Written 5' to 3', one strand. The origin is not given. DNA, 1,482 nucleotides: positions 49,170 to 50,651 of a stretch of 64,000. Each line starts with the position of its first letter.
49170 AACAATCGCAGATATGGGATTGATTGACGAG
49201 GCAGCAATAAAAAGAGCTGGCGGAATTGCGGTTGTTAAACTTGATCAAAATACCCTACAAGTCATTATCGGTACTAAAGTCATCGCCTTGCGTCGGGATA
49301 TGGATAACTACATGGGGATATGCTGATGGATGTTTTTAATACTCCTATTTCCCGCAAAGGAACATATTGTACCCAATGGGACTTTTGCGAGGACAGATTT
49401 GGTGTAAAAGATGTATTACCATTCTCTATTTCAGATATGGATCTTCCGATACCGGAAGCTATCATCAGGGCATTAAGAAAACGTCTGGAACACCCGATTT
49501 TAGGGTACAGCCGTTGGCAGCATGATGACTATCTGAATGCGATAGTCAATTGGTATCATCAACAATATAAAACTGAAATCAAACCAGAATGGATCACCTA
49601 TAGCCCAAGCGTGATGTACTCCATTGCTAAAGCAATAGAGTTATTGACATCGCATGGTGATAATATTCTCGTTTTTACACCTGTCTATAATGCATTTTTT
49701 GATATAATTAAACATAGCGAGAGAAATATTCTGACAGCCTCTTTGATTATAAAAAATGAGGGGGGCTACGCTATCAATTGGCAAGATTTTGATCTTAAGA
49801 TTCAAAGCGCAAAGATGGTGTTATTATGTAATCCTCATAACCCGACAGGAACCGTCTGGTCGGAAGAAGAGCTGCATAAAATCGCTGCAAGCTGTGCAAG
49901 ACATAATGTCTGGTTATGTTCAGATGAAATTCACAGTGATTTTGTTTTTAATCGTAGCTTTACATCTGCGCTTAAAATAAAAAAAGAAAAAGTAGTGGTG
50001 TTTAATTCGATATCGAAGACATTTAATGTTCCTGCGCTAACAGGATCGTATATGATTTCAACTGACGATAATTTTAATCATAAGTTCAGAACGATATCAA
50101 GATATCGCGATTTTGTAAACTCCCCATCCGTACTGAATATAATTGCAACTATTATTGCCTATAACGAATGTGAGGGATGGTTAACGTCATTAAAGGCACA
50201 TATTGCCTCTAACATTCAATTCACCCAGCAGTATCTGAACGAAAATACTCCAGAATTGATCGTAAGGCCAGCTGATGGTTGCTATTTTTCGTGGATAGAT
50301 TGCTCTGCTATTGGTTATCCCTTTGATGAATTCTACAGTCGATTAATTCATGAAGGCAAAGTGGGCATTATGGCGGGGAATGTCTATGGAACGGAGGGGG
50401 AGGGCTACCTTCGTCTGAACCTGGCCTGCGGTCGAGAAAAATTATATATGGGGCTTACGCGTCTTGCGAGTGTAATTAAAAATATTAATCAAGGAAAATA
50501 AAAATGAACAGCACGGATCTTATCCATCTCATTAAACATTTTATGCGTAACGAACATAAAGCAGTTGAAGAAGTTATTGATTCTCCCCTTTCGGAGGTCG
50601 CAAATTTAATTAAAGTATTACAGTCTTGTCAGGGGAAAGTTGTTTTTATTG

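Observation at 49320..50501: Second MalY-type C-S lyase paralog in a PTS context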

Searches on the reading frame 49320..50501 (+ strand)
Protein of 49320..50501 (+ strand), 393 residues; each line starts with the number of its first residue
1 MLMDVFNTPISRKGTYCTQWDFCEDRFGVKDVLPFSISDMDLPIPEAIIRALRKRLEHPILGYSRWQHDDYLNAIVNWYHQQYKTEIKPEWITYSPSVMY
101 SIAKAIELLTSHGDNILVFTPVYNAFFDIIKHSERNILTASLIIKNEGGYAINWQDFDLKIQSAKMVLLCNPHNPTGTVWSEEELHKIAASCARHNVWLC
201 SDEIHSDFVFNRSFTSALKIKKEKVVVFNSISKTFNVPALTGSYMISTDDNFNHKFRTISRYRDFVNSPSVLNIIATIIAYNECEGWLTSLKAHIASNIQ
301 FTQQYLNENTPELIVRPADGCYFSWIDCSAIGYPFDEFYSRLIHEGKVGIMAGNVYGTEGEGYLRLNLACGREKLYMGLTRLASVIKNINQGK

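Call 7: search_protein_families(proteins=[window:49320-50501:+], library=ncbifam, max_evalue=0.00001)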
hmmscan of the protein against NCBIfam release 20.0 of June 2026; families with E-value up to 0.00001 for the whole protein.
window:49320-50501:+ (393 aa): 64 families (the best 25 are shown)
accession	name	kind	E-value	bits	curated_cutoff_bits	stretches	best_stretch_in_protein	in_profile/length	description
TIGR04350.1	C_S_lyase_PatB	subfamily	4.3e-110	368.2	340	1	6-386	1-383/384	PatB family C-S lyase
NF041364.1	GntC_guanitoxin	equivalog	6.1e-40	137.2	415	1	39-384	7-355/356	guanitoxin biosynthesis PLP-dependent (S)-gamma-hydroxy-L-arginine cyclodehydratase GntC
NF004770.0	PRK06108.1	subfamily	1.8e-39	135.7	422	1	26-388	32-394/396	pyridoxal phosphate-dependent aminotransferase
NF004975.0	PRK06348.1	equivalog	7.1e-38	130.6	549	1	29-384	28-381/384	pyridoxal phosphate-dependent aminotransferase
NF005744.0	PRK07568.1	subfamily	6.6e-32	110.8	389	1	32-322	32-321/398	pyridoxal phosphate-dependent aminotransferase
NF006229.0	PRK08361.1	equivalog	3.3e-31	108.7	624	1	29-387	32-389/391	aspartate aminotransferase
NF005817.0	PRK07683.1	equivalog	8.2e-31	107.1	575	1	30-388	28-383/387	aminotransferase A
TIGR03540.1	DapC_direct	equivalog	1e-30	106.9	593.25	1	30-384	29-382/383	LL-diaminopimelate aminotransferase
NF005816.0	PRK07682.1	equivalog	1.7e-30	105.9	620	1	74-391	74-388/390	aminotransferase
NF006756.0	PRK09276.1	subfamily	3.1e-30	105.4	507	1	30-384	31-384/387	LL-diaminopimelate aminotransferase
NF041091.1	asp_aminotase_Arch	equivalog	1.3e-29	103.3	550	1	30-386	27-375/376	aspartate aminotransferase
NF006569.0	PRK09082.1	subfamily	1.5e-28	100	420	1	74-352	75-351/386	methionine aminotransferase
TIGR01265.1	tyr_nico_aTase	subfamily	1.6e-28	99.9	292.45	1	73-385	80-398/403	tyrosine/nicotianamine family aminotransferase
NF005588.0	PRK07309.1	equivalog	1.8e-26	92.9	576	1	25-388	25-388/391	pyridoxal phosphate-dependent aminotransferase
NF006514.0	PRK08960.1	equivalog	3.1e-26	92.1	554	1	30-388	32-387/388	pyridoxal phosphate-dependent aminotransferase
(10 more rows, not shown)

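Call 9: search_solved_structures(query=window:49320-50501:+, max_evalue=1e-10, show_alignments=2)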
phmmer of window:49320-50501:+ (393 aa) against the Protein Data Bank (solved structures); distinct sequences matched with E-value up to 1e-10: 40.
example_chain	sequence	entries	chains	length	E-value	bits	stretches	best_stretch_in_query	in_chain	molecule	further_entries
1d2f_A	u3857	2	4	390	1e-85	291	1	6-388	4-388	MALY PROTEIN | Protein MalY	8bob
4dgt_A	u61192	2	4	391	4e-85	289.1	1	6-386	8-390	Putative pyridoxal phosphate-dependent transferase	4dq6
9k71_A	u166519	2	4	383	1.6e-72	247.6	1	3-382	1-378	cysteine-S-conjugate beta-lyase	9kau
3t32_A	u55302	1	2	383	2.4e-71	243.7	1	3-382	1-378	Aminotransferase, class I/II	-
8juj_A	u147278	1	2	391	7.5e-71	242.1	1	3-383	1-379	Aspartate aminotransferase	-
6qp3_A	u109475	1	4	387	3.9e-70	239.7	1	11-385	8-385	Cystathionine beta-lyase PatB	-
8y54_A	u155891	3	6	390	1.1e-65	225.1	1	32-390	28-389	cysteine-S-conjugate beta-lyase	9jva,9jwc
3dzz_A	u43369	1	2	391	1.2e-65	225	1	31-390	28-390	putative pyridoxal 5'-phosphate-dependent C-S lyase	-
9m0q_A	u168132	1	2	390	1.5e-65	224.6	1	32-390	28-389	cysteine-S-conjugate beta-lyase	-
1c7n_A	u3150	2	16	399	3e-56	194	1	6-389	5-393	CYSTALYSIN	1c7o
7qug_A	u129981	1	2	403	5.5e-56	193.1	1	32-386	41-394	carbon-sulfur lyase FnaPatB1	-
3b1c_A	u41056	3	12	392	5e-53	183.4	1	30-372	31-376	BetaC-S lyase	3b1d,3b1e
3l8a_A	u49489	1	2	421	1.2e-48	169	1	11-386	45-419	Putative aminotransferase, probable beta-cystathionase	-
6qp1_A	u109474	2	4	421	1e-46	162.6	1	32-388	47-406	Aminotransferase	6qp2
5z0q_C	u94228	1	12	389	2.5e-39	138.3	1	11-384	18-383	Aminotransferase, class I and II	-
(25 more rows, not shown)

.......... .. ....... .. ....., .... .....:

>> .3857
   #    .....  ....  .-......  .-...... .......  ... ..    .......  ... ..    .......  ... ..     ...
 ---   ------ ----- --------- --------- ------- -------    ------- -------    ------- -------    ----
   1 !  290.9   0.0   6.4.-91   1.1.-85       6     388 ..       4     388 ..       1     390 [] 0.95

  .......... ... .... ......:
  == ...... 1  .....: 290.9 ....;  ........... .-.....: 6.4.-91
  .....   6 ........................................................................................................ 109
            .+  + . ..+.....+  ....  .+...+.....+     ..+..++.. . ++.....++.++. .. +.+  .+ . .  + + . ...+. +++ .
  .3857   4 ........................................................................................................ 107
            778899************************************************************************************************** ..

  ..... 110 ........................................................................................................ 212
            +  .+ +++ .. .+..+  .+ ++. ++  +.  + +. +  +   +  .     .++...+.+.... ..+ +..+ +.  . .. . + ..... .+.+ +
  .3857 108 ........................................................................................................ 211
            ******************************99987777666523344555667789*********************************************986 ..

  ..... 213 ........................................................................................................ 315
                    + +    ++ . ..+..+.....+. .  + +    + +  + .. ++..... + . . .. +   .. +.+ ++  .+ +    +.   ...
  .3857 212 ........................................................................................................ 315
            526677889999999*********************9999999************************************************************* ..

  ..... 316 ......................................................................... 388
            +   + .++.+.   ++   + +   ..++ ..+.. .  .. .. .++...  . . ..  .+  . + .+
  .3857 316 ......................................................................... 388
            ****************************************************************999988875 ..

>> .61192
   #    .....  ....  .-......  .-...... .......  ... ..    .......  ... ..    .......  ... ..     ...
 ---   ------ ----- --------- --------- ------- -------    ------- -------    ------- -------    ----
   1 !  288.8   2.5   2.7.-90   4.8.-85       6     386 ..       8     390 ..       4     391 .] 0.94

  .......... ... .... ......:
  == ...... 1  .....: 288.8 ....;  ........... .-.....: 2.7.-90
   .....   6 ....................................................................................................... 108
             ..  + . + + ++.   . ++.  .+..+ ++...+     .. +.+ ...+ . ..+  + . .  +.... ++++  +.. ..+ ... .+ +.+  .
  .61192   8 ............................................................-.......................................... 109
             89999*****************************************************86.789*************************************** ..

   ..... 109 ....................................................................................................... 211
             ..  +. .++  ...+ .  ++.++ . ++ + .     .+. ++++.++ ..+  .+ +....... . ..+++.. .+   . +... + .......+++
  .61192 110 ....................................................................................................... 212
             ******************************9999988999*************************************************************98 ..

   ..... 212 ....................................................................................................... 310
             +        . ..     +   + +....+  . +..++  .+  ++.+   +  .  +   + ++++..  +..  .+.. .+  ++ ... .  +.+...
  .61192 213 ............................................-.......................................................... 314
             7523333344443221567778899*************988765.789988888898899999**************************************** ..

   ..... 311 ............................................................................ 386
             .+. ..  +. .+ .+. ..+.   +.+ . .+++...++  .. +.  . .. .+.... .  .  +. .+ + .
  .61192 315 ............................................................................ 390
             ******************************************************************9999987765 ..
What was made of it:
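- One solved relative is deposited as 'aspartate aminotransferase' (8JUJ, call 9).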

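Call 10: profile_search(protein=window:49320-50501:+)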
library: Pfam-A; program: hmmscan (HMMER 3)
A. the first sequence (393 residues): domains with independent E <= 10: 2; with E <= 0.001: 1
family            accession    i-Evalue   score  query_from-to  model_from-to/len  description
Aminotran_1_2     PF00155.27    6.2e-48   164.3      30-374         1-352/361  Aminotransferase class I and II
Beta_elim_lyase   PF01212.27      0.056    13.2     162-202       127-168/288  Beta-eliminating lyase
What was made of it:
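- On MalY/PatB C-S lyase family (TIGR04350): Pfam PF00155 at 6e-48 (call 10).
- Checked: It matches Pfam Aminotran_1_2 at 6e-48 (call 10).
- It has the fold-type-I aminotransferase fold (call 10), and many aminotransferase models hit at 1e-24 to 1e-40 (call 7).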

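Call 19: find_homologous_proteins(query=window:49326-50501:+, max_evalue=1e-30)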
Query window:49326-50501:+ (391 aa): 3523 proteins with E <= 1e-30 among 5224 candidates; the best 120 are listed.
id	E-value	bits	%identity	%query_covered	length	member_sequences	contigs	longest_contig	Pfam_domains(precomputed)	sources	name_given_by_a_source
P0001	3.3e-268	907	99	100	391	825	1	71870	PF00155.28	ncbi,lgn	ncbi:TPA: MalY/PatB family protein [Escherichia coli]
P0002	5.9e-239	810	87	100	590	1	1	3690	PF01380.28,PF00155.28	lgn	-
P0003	1.6e-238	809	86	100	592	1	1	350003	PF01380.28,PF00155.28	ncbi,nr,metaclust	ncbi:SIS domain protein [Escherichia coli 2534-86]|nr:SIS domain protein [Escherichia coli 2534-86]|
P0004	1.6e-238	809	86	100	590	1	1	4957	PF01380.28,PF00155.28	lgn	-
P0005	6.5e-238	807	86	100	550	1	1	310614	PF01380.28,PF00155.28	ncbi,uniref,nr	ncbi:SIS domain protein [Shigella flexneri CCH060]|uniref:cysteine-S-conjugate beta-lyase n=12 Tax=E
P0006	6.5e-238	807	88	100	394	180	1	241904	PF00155.28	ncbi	ncbi:PatB family C-S lyase [Escherichia coli]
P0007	8.5e-238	807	86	100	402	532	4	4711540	PF00155.28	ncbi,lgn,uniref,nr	ncbi:PatB family C-S lyase [Escherichia coli]|uniref:MalY/PatB family protein n=1 Tax=Escherichia co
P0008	3.4e-233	792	85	100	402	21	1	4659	PF00155.28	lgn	-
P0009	1.6e-232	789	87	97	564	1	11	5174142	PF01380.28,PF00155.28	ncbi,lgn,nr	ncbi:putative C-S lyase [Escherichia coli]|nr:putative C-S lyase [Escherichia coli] EFE1581711.1 put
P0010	1.6e-232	789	87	97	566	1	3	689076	PF01380.28,PF00155.28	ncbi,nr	ncbi:PatB family C-S lyase [Escherichia coli]|nr:PatB family C-S lyase [Escherichia coli] EKP6438234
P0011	8.0e-208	708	87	87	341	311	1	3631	PF00155.28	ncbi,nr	ncbi:aminotransferase class I/II-fold pyridoxal phosphate-dependent enzyme, partial [Escherichia col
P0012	3.3e-192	657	69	100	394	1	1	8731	PF00155.28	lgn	-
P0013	3.7e-190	650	69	99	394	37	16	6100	PF00155.28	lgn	-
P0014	7.9e-190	649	86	82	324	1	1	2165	PF00155.28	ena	-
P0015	1.9e-189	648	68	100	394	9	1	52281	PF00155.28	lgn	-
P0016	3.1e-188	643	69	100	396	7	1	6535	PF00155.28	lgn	-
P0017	8.3e-186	635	69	99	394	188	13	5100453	PF00155.28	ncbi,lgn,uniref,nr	ncbi:MalY/PatB family protein [Citrobacter freundii]|uniref:MalY/PatB family protein n=2 Tax=Citroba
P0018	4.2e-185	633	68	99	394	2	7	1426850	PF00155.28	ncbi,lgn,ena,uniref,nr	ncbi:TPA: MalY/PatB family protein [Citrobacter braakii]|uniref:MalY/PatB family protein n=1 Tax=Cit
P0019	2.3e-183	627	67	99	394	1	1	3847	PF00155.28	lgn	-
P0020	2.6e-168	578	97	67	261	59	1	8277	PF00155.28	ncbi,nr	ncbi:TPA: aminotransferase class I/II-fold pyridoxal phosphate-dependent enzyme, partial [Escherichi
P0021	8.8e-159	547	61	99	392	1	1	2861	PF00155.28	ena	-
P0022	2.7e-145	502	57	100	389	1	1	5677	PF00155.28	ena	-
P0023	9.0e-141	487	56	98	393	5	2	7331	PF00155.28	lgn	-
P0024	1.9e-138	480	52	100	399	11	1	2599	PF00155.28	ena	-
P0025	1.5e-132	460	87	58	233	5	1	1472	PF00155.28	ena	-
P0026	1.4e-131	457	51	99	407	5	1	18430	PF00155.28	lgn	-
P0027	3.8e-131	456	52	97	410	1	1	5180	PF00155.28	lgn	-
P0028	2.6e-129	449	48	99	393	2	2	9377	PF00155.28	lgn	-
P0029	2.9e-129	449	50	98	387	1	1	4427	PF00155.28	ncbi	-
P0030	7.3e-129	448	50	100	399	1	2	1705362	PF00155.28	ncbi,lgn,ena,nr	nr:PatB family C-S lyase [uncultured Enterobacter sp.]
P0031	3.8e-127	442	48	99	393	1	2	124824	PF00155.28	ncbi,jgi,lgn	-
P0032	4.5e-126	439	50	98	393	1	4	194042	PF00155.28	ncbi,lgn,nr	ncbi:C-S lyase family protein [Clostridioides difficile CD160]|nr:C-S lyase family protein [Clostrid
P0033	9.0e-126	438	49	98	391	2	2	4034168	PF00155.28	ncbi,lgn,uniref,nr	ncbi:MalY/PatB family protein [Terrisporobacter mayombei]|uniref:cysteine-S-conjugate beta-lyase n=1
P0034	1.3e-125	437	49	98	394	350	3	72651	PF00155.28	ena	-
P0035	1.6e-125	437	49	98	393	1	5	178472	PF00155.28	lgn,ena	-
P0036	2.9e-125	436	49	98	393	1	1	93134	PF00155.28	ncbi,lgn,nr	ncbi:pyridoxal phosphate-dependent aminotransferase [Clostridioides difficile]|nr:pyridoxal phosphat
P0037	4.4e-125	436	49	99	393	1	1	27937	PF00155.28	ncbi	ncbi:MalY/PatB family protein [Clostridioides difficile]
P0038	7.9e-125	435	49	99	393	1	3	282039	PF00155.28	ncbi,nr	ncbi:MalY/PatB family protein [Clostridioides difficile]|nr:beta-cystathionase [Clostridioides diffi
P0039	1.5e-124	434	49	98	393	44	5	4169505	PF00155.28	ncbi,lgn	ncbi:MalY/PatB family protein [Clostridioides difficile]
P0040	3.1e-124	433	49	98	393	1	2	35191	PF00155.28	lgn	-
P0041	3.1e-124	433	48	99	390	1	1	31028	PF00155.28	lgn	-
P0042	4.5e-124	432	49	98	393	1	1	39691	PF00155.28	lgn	-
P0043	6.6e-124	432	48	99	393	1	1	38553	PF00155.28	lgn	-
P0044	1.3e-123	431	47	97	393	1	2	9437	PF00155.28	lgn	-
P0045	1.6e-123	430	48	99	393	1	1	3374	PF00155.28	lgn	-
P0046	2.6e-123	430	48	99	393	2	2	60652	PF00155.28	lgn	-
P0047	4.3e-123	429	48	99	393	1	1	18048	PF00155.28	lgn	-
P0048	4.0e-122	426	48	99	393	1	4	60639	PF00155.28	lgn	-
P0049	8.3e-122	425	48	99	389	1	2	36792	PF00155.28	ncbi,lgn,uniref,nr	ncbi:cystathione beta-lyase [Granulicatella balaenopterae]|uniref:cysteine-S-conjugate beta-lyase n=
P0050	3.4e-121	423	47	99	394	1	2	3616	PF00155.28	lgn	-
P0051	1.4e-119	417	46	99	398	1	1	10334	PF00155.28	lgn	-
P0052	4.3e-119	416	48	98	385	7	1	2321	PF00155.28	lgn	-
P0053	4.3e-118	413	47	99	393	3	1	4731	PF00155.28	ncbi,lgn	ncbi:MAG: aminotransferase class I/II-fold pyridoxal phosphate-dependent enzyme [Bacilli bacterium]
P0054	1.9e-117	410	48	96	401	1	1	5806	PF00155.28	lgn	-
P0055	2.1e-117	410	46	99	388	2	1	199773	PF00155.28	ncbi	ncbi:MAG: MalY/PatB family protein [Clostridium sp.]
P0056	9.3e-117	408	45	100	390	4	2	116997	PF00155.28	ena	-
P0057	1.3e-116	408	45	98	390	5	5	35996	PF00155.28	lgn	-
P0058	2.9e-116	407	48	99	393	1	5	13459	PF00155.28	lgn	-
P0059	3.6e-116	406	48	97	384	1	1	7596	PF00155.28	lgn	-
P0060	5.4e-116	406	47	99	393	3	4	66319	PF00155.28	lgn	-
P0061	1.6e-115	404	46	99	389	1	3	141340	PF00155.28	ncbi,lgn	-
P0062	7.3e-115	402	45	100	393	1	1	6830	PF00155.28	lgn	-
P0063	8.5e-115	402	48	96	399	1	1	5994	PF00155.28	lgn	-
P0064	1.5e-114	401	43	99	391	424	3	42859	PF00155.28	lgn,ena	-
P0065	2.6e-113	397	45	99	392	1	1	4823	PF00155.28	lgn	-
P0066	2.7e-113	397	47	97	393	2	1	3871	PF00155.28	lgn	-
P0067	2.0e-112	394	47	97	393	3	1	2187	PF00155.28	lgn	-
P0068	2.2e-112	394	45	99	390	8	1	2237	PF00155.28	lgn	-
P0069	4.7e-112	393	44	96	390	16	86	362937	PF00155.28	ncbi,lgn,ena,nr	ncbi:MAG: pyridoxal phosphate-dependent aminotransferase [Clostridium sp.]|nr:pyridoxal phosphate-de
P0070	4.8e-112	393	48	97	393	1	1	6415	PF00155.28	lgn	-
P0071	4.0e-111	390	44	98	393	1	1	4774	PF00155.28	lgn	-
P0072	1.6e-110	388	45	99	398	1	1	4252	PF00155.28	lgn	-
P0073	1.8e-107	378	44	96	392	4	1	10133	PF00155.28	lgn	-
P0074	6.2e-107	376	43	99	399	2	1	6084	PF00155.28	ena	-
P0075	1.9e-106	374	44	98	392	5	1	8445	PF00155.28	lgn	-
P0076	2.7e-106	374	43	98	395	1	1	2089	PF00155.28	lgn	-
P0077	2.9e-106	374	59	71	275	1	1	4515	PF00155.28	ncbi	-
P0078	7.4e-106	372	44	98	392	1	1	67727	PF00155.28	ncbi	-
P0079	9.0e-106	372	44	96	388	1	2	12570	PF00155.28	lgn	-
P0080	1.2e-105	372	44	94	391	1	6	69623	PF00155.28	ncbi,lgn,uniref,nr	ncbi:MalY/PatB family protein [Peptacetobacter sp.]|uniref:MalY/PatB family protein n=1 Tax=Peptacet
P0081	1.4e-105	371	44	99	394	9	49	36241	PF00155.28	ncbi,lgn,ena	-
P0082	1.6e-105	371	44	98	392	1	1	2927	PF00155.28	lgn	-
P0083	2.8e-105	370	43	98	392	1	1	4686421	PF00155.28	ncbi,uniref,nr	ncbi:PatB family C-S lyase [Clostridium intestinale]|uniref:MalY/PatB family protein n=1 Tax=Clostri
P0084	3.9e-105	370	42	99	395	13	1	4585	PF00155.28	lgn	-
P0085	6.3e-105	369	43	98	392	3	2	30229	PF00155.28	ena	-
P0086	8.6e-105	369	43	97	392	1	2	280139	PF00155.28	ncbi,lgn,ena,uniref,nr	ncbi:PatB family C-S lyase [Clostridium intestinale]|uniref:MalY/PatB family protein n=1 Tax=Clostri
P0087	1.9e-104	368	42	99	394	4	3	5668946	PF00155.28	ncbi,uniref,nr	ncbi:MalY/PatB family protein [Neobacillus novalis]|uniref:cysteine-S-conjugate beta-lyase n=1 Tax=N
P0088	2.2e-104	367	44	97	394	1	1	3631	PF00155.28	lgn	-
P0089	2.2e-104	367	43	98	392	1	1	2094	PF00155.28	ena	-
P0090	2.6e-104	367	42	99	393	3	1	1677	PF00155.28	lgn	-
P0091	3.3e-104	367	42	99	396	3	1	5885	PF00155.28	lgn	-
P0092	5.0e-104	366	43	98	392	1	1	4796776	PF00155.28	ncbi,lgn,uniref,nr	ncbi:MalY/PatB family protein [Clostridium intestinale]|uniref:cysteine-S-conjugate beta-lyase n=1 T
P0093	5.3e-104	366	44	97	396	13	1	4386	PF00155.28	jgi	-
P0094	5.9e-104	366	43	97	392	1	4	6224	PF00155.28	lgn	-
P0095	6.8e-104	366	43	98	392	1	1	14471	PF00155.28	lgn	-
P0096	7.8e-104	366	43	98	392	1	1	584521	PF00155.28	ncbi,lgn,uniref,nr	ncbi:MalY/PatB family protein [Clostridium intestinale]|uniref:cysteine-S-conjugate beta-lyase n=1 T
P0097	8.6e-104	365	43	98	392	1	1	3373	PF00155.28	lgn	-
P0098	1.8e-103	364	42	97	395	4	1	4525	PF00155.28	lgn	-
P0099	2.1e-103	364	43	98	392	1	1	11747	PF00155.28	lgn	-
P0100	2.4e-103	364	43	98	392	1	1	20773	PF00155.28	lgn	-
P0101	2.6e-103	364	41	97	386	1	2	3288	PF00155.28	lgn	-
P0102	2.8e-103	364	42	97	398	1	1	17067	PF00155.28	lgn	-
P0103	2.8e-103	364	43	97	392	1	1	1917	PF00155.28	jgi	jgi:cystathionine beta-lyase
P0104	2.9e-103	364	41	99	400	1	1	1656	PF00155.28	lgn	-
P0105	3.1e-103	364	42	98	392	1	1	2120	PF00155.28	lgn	-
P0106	3.7e-103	363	43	94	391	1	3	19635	PF00155.28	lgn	-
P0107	4.2e-103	363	44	97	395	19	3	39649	PF00155.28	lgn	-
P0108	5.1e-103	363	42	98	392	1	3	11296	PF00155.28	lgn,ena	-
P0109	6.8e-103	363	42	98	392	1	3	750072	PF00155.28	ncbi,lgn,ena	-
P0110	7.0e-103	362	41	99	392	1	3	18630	PF00155.28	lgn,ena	-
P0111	9.4e-103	362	42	99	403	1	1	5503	PF00155.28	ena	-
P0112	9.4e-103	362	41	96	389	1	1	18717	PF00155.28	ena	-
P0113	1.0e-102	362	43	98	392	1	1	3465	PF00155.28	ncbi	ncbi:Cystathionine beta-lyase PatB [compost metagenome]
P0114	1.3e-102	362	43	98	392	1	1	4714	PF00155.28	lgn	-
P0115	1.3e-102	362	43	98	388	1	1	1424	PF00155.28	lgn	-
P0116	1.9e-102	361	43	98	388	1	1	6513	PF00155.28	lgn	-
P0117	2.0e-102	361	42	98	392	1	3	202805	PF00155.28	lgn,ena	-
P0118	2.4e-102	361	41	98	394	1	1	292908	PF00155.28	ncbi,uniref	ncbi:MalY/PatB family protein [Bacillus salipaludis]|uniref:cysteine-S-conjugate beta-lyase n=1 Tax=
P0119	2.6e-102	361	43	99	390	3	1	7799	PF00155.28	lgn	-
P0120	3.0e-102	360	42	98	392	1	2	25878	PF00155.28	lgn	-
